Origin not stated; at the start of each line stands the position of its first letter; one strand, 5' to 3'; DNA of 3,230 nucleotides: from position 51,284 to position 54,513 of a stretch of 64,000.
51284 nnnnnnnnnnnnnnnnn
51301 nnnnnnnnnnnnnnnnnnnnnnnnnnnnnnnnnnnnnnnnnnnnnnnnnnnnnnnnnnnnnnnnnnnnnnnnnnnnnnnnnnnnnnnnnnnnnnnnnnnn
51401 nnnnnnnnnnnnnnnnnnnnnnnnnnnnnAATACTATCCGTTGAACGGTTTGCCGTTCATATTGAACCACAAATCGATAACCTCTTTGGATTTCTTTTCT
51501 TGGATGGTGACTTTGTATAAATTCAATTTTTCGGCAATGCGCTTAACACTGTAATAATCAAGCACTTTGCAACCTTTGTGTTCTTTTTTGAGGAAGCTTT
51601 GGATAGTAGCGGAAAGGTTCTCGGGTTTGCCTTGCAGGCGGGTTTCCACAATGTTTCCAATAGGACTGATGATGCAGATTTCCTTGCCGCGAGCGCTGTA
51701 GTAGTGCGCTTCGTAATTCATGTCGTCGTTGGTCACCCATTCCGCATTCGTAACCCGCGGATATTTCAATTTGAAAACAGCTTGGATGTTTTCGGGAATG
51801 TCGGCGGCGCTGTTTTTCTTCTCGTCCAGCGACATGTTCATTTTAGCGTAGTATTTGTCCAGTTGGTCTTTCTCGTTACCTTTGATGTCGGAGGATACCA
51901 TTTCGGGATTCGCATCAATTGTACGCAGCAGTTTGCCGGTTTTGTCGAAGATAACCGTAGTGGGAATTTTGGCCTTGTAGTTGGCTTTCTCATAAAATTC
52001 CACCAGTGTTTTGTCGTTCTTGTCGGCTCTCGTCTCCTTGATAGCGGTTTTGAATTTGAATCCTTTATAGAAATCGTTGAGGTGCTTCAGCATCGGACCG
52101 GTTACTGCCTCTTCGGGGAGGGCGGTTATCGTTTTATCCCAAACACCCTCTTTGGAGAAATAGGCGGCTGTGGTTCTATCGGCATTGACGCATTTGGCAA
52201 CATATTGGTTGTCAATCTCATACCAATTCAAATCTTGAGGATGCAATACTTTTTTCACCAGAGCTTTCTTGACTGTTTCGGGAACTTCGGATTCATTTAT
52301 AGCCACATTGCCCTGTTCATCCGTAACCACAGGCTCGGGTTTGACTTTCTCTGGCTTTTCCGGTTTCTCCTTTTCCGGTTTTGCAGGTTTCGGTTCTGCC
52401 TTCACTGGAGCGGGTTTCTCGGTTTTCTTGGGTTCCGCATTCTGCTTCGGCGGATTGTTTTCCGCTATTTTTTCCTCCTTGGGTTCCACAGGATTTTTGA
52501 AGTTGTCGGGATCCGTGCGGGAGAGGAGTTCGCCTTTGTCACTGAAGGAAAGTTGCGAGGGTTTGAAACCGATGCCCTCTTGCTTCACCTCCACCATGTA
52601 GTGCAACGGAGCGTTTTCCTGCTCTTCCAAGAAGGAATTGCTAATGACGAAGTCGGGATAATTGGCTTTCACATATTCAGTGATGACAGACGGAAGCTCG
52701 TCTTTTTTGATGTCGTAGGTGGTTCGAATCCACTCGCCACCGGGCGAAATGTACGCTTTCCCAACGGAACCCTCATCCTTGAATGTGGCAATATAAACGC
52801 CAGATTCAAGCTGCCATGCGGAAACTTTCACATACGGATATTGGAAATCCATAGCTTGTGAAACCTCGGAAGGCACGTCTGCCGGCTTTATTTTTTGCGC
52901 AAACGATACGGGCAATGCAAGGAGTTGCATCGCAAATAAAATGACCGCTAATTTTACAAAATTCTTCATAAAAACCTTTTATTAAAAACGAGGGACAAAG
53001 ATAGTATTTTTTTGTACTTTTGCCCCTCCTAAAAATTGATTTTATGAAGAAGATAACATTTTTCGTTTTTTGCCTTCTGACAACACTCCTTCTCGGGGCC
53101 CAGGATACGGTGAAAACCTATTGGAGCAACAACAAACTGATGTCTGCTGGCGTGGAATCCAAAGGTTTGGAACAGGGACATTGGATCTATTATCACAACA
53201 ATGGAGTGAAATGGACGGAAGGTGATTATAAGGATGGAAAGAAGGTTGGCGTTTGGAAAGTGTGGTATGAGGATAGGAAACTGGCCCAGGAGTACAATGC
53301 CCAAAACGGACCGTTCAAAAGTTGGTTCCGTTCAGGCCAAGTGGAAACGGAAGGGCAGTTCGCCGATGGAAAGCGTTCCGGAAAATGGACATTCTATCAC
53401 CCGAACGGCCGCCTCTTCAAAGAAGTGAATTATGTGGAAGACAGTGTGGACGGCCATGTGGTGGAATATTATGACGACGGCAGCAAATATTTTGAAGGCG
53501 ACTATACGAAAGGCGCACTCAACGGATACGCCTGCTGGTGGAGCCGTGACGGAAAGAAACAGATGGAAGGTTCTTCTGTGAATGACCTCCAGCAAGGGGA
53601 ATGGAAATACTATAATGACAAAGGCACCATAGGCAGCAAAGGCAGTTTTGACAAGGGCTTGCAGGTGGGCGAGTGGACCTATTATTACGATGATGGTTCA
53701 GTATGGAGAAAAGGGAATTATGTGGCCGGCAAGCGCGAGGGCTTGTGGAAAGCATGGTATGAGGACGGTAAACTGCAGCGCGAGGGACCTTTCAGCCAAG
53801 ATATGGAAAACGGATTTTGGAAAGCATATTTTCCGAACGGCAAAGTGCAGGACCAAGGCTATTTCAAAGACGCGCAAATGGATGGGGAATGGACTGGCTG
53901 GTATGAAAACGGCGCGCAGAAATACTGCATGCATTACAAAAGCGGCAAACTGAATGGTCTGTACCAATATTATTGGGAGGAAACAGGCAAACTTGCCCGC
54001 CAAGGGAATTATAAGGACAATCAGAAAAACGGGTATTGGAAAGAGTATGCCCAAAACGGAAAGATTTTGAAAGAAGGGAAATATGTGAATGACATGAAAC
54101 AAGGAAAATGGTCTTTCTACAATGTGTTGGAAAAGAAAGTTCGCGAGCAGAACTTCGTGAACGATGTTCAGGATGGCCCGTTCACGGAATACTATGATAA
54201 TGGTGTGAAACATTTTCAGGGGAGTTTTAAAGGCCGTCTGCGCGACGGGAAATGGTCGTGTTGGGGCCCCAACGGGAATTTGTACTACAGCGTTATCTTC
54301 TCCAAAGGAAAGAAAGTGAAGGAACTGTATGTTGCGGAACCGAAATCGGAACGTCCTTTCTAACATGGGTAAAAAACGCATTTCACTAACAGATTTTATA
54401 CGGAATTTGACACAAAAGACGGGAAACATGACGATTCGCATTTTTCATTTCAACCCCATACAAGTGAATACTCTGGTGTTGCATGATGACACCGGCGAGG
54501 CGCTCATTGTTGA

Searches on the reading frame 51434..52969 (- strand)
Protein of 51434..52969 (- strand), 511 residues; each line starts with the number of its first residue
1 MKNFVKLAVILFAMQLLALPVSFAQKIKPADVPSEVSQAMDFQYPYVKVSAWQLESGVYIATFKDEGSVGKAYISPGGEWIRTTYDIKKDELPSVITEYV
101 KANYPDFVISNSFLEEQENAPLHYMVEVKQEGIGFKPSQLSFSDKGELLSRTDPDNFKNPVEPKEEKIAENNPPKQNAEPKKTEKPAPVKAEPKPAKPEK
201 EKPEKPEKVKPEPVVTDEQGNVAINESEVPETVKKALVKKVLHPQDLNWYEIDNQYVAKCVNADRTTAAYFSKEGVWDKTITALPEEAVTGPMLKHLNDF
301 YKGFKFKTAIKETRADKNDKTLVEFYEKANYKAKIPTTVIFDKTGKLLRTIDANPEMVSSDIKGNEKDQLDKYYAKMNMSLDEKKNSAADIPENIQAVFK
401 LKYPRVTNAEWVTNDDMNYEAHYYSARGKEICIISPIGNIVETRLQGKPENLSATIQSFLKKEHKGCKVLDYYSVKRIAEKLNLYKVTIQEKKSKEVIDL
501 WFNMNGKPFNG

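Call 3: search_protein_families(library=pfam, proteins=[window:51434-52969:-], max_evalue=1)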
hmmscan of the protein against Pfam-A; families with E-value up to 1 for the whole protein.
window:51434-52969:- (511 aa): 4 families
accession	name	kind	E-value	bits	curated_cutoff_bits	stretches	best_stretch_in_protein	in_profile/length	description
PF11396.14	PepSY_like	-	1.6e-09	38.4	28.3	2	71-149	12-82/83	Putative beta-lactamase-inhibitor-like, PepSY-like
PF19417.4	RnlA_toxin_N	-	0.0075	16.9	24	1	450-507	9-61/82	RNase LS, bacterial toxin N-terminal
PF14595.12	Thioredoxin_9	-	0.01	16.1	25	1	290-359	59-122/129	Thioredoxin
PF21426.3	GBS104-like_Ig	-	0.063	14.5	26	0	83-139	27-84/112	Tip pilin GBS104-like, Ig-like domain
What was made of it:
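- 51434..52969 (-): PepSY-like repeat protein, 511 aa, with a signal peptide ending FAQ and a Lys/Glu/Pro-rich linker. Call 3 (PF11396, E 1.6e-9, 2 stretches).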

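Call 4: search_protein_families(library=ncbifam, proteins=[window:51434-52969:-], max_evalue=1)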
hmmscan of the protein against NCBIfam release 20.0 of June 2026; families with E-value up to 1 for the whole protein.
window:51434-52969:- (511 aa): 0 families

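Call 82: search_protein_families(library=padloc, proteins=[window:51434-52969:-], max_evalue=0.01)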
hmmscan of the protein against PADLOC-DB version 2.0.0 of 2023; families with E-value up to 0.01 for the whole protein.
window:51434-52969:- (511 aa): 0 families

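Call 83: search_protein_families(library=phrogs, proteins=[window:51434-52969:-], max_evalue=0.01)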
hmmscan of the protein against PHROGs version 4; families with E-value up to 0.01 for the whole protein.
window:51434-52969:- (511 aa): 0 families

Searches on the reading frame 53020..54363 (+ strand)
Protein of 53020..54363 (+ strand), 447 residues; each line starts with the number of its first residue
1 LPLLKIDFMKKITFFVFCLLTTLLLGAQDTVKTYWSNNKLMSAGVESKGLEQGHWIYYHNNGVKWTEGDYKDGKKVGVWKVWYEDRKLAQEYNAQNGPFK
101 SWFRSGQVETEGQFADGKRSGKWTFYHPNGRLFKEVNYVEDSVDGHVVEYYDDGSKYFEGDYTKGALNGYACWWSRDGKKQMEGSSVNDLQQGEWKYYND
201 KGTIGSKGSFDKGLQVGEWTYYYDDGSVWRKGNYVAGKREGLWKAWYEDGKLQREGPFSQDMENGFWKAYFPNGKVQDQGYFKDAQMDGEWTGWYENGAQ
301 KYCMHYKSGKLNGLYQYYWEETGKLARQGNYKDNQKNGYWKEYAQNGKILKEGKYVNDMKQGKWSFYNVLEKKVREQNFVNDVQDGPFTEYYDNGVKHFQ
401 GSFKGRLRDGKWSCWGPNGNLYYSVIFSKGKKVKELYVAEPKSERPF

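Call 3: search_protein_families(library=pfam, proteins=[window:53020-54363:+], max_evalue=1)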
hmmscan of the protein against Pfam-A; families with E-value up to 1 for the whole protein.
window:53020-54363:+ (447 aa): 1 family
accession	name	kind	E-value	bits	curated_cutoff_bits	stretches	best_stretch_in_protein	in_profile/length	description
PF07661.19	MORN_2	-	4.9e-36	118.9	29.6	8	239-258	1-20/22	MORN repeat variant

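Call 4: search_protein_families(library=ncbifam, proteins=[window:53020-54363:+], max_evalue=1)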
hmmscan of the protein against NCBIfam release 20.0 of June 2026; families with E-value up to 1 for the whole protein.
window:53020-54363:+ (447 aa): 4 families
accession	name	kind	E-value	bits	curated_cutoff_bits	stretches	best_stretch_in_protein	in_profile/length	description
NF033566.1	adhes_LIC20035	equivalog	1.5e-33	116.3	250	3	216-423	117-313/434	LIC20035 family adhesin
NF052318.1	T9SS_sortase_N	equivalog_domain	0.015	15.5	40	1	9-47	1-40/140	type IX secretion system sortase PorU, long form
NF033788.1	HTH_metalloreg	subfamily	0.04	13.7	55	0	348-376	47-75/77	metalloregulator ArsR/SmtB family transcription factor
NF038329.2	gly_rich_SclB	equivalog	0.041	12.8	325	1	155-362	160-334/442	LPXTG-anchored collagen-like adhesin Scl2/SclB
